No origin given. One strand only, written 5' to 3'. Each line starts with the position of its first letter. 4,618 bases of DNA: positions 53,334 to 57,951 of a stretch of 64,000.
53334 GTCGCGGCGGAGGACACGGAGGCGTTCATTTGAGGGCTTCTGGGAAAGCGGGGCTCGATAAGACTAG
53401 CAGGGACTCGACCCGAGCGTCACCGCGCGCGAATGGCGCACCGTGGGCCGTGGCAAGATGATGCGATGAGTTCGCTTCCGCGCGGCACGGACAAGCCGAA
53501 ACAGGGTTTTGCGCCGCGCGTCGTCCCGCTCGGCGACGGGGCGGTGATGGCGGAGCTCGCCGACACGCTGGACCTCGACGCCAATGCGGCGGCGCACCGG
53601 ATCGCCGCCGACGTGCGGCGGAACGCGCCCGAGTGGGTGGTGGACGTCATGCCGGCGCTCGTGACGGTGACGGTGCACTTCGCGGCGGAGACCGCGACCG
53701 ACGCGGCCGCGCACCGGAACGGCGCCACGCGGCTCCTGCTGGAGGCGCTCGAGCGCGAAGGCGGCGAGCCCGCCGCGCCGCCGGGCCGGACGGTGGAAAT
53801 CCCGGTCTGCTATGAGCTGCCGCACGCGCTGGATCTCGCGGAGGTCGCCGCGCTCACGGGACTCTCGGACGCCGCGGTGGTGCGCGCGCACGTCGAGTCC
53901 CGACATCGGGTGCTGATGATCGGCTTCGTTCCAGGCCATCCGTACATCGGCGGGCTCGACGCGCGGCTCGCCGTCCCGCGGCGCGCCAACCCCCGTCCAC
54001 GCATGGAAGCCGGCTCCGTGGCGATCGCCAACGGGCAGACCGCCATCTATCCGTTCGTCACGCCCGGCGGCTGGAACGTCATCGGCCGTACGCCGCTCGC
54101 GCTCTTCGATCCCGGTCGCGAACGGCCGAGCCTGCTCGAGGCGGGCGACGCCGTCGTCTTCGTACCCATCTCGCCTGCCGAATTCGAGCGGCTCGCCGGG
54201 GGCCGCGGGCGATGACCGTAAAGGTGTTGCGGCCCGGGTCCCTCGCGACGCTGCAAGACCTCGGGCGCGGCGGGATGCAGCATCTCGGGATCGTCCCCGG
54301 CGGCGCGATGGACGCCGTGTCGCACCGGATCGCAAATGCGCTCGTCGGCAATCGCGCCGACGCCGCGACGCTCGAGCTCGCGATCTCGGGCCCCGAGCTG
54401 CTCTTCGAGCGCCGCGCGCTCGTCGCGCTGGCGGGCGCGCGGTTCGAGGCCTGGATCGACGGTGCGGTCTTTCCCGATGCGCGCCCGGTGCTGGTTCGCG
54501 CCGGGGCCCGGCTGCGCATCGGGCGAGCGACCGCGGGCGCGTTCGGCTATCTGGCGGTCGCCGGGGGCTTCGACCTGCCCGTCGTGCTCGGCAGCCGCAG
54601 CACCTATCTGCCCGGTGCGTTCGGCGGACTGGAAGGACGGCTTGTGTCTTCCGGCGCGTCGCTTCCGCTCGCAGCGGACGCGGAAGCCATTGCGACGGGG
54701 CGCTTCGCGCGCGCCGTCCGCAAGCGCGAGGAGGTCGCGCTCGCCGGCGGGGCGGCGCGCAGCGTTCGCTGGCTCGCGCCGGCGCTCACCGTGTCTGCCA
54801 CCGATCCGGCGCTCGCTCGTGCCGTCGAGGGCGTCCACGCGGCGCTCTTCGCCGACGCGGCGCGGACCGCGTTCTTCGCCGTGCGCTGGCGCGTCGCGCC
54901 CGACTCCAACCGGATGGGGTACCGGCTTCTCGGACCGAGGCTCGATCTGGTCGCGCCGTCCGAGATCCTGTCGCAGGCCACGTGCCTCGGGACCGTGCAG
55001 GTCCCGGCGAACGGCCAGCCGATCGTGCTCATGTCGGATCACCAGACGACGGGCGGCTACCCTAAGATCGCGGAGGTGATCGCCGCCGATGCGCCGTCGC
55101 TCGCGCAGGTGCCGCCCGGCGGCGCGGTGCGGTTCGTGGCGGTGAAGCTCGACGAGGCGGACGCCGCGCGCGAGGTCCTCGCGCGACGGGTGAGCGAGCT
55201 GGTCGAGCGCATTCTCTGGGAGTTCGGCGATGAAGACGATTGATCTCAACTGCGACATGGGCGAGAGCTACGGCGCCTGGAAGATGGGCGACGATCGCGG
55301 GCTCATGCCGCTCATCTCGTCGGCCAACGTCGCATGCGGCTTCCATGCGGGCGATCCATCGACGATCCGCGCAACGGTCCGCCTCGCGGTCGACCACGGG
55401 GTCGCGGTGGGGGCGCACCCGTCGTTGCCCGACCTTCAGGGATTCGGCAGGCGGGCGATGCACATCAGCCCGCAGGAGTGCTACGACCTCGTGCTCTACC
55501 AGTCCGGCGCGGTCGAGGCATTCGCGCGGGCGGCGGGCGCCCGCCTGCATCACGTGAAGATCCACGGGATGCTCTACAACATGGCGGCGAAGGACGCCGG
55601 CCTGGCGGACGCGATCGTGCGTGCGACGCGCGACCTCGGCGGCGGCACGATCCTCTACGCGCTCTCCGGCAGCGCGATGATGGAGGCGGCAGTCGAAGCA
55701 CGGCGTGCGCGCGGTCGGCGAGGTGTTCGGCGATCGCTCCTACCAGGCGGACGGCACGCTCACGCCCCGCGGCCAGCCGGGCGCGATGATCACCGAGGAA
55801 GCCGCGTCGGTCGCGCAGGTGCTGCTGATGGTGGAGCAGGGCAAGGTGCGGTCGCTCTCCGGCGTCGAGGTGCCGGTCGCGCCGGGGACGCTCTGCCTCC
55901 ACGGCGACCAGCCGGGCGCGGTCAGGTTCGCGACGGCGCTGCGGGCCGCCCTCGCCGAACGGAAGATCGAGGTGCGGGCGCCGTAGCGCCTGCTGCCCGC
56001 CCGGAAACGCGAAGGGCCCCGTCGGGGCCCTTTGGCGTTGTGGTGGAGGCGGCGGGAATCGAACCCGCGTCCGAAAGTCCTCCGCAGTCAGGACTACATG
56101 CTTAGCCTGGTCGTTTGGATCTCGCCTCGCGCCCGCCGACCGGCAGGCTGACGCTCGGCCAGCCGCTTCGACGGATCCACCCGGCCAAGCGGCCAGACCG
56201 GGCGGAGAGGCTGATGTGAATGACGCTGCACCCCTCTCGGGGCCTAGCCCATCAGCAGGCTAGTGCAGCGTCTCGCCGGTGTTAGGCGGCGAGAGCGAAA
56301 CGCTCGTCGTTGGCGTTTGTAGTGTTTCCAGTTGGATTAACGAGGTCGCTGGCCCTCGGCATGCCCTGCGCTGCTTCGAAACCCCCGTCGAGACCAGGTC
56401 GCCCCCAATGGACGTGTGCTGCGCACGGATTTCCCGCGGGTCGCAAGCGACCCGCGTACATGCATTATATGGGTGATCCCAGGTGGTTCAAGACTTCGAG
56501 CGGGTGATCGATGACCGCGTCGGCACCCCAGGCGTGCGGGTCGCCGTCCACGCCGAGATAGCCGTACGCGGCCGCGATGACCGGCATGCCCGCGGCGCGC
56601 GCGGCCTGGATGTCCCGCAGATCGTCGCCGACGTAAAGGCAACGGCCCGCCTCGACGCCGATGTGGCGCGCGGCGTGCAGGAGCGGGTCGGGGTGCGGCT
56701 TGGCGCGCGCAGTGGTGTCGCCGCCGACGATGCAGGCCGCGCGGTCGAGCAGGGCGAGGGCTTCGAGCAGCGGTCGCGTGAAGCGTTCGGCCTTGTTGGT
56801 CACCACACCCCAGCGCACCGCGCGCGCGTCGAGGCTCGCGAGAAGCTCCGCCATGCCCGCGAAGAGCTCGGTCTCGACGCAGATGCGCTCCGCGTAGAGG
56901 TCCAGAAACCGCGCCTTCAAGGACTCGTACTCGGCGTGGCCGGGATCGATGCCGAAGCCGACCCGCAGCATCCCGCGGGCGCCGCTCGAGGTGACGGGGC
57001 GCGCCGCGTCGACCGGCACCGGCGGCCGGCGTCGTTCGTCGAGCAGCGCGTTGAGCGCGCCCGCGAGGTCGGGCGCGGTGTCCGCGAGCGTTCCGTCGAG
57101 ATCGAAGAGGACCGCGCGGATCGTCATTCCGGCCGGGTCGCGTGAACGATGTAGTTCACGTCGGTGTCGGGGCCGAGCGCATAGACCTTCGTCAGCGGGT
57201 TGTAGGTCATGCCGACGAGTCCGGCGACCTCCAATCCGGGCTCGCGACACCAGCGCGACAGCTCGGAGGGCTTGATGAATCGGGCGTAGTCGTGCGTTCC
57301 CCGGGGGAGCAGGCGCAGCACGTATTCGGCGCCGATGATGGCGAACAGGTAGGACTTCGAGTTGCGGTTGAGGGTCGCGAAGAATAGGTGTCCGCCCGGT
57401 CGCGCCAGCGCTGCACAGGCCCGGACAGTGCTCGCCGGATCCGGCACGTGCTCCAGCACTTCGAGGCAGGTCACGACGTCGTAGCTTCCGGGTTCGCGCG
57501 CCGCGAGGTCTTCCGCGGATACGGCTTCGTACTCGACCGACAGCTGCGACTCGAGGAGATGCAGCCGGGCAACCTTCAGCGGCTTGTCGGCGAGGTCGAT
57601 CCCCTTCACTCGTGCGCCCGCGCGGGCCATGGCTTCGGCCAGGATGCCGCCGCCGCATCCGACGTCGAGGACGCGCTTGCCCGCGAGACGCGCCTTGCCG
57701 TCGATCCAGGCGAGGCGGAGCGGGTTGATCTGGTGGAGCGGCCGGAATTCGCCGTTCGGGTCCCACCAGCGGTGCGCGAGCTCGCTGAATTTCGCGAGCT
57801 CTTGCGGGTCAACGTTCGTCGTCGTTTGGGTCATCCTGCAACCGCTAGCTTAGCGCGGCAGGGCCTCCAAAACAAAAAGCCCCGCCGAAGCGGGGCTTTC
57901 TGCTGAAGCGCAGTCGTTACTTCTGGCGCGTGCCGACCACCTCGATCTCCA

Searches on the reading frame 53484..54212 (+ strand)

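Call 36: search_protein_families(library=pfam, proteins=[window:53484-54212:+], max_evalue=0.00001)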
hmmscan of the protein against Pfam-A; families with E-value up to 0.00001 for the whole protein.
window:53484-54212:+ (243 aa): 1 family
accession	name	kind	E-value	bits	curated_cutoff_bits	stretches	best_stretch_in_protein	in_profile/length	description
PF02682.21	CT_C_D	-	3.8e-65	219.8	22.1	1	12-218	2-202/202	Carboxyltransferase domain, subdomain C and D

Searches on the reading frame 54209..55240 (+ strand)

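Call 36: search_protein_families(library=pfam, proteins=[window:54209-55240:+], max_evalue=0.00001)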
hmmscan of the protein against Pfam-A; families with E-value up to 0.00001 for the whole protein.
window:54209-55240:+ (344 aa): 1 family
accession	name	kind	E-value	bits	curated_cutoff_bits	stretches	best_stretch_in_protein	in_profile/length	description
PF02626.20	CT_A_B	-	1.8e-86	290.5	25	1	26-310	1-260/261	Carboxyltransferase domain, subdomain A and B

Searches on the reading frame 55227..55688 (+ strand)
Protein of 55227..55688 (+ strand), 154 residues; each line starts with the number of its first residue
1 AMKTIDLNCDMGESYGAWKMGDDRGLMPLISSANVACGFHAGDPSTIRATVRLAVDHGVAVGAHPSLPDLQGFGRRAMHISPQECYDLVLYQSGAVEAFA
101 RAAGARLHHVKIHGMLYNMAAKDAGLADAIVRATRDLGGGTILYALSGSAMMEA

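Call 36: search_protein_families(library=pfam, proteins=[window:55227-55688:+], max_evalue=0.00001)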
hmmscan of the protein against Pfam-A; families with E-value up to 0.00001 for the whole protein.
window:55227-55688:+ (154 aa): 1 family
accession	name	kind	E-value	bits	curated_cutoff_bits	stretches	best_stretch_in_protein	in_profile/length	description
PF03746.21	LamB_YcsF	-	5.8e-67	226.3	22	1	5-153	1-149/239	LamB/YcsF family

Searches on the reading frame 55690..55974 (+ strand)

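Call 69: search_protein_families(library=pfam, proteins=[window:55690-55974:+], max_evalue=0.001)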
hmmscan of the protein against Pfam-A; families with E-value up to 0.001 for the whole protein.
window:55690-55974:+ (95 aa): 1 family
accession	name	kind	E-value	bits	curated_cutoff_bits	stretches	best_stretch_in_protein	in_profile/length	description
PF03746.21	LamB_YcsF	-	2.3e-25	90.1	22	1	3-88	153-238/239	LamB/YcsF family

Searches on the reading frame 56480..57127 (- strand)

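Call 36: search_protein_families(library=pfam, proteins=[window:56480-57127:-], max_evalue=0.00001)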
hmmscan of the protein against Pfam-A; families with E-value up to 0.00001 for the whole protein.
window:56480-57127:- (216 aa): 4 families
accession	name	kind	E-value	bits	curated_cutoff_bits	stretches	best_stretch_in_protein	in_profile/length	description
PF13419.12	HAD_2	-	6e-34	118.1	23.8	1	6-185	1-177/178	Haloacid dehalogenase-like hydrolase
PF00702.32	Hydrolase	-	3.4e-30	106.3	26.4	1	3-180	1-191/191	haloacid dehalogenase-like hydrolase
PF12710.13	HAD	-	1.2e-09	39.3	27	1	6-177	1-189/189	haloacid dehalogenase-like hydrolase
PF13242.12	Hydrolase_like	-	1.1e-08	35.3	22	1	142-189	3-51/75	HAD-hyrolase-like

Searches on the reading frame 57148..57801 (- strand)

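Call 36: search_protein_families(library=pfam, proteins=[window:57148-57801:-], max_evalue=0.00001)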
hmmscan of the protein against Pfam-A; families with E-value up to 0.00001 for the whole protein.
window:57148-57801:- (218 aa): 9 families
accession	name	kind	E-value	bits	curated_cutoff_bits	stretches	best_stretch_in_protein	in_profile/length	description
PF13489.12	Methyltransf_23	-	4.2e-26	92.1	27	1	32-192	9-161/164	Methyltransferase domain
PF08241.18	Methyltransf_11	-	2.4e-22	79.8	21.2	1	45-141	1-95/95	Methyltransferase domain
PF13649.12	Methyltransf_25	-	2.6e-18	66.9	27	1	44-137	1-97/97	Methyltransferase domain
PF08242.18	Methyltransf_12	-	3.1e-18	66.8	30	1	45-139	1-98/98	Methyltransferase domain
PF13847.12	Methyltransf_31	-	9e-15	55.1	27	1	41-145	4-113/145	Methyltransferase domain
PF01209.24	Ubie_methyltran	-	3.3e-08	33.6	20.1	1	35-145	42-155/233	ubiE/COQ5 methyltransferase family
PF02353.26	CMAS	-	1.6e-07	31.4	27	1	36-146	57-169/273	Mycolic acid cyclopropane synthetase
PF06325.19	PrmA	-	4e-07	30.2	22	1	27-112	149-232/296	Ribosomal protein L11 methyltransferase (PrmA)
PF05175.20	MTS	-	4.5e-06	26.9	23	1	40-111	31-103/170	Methyltransferase small domain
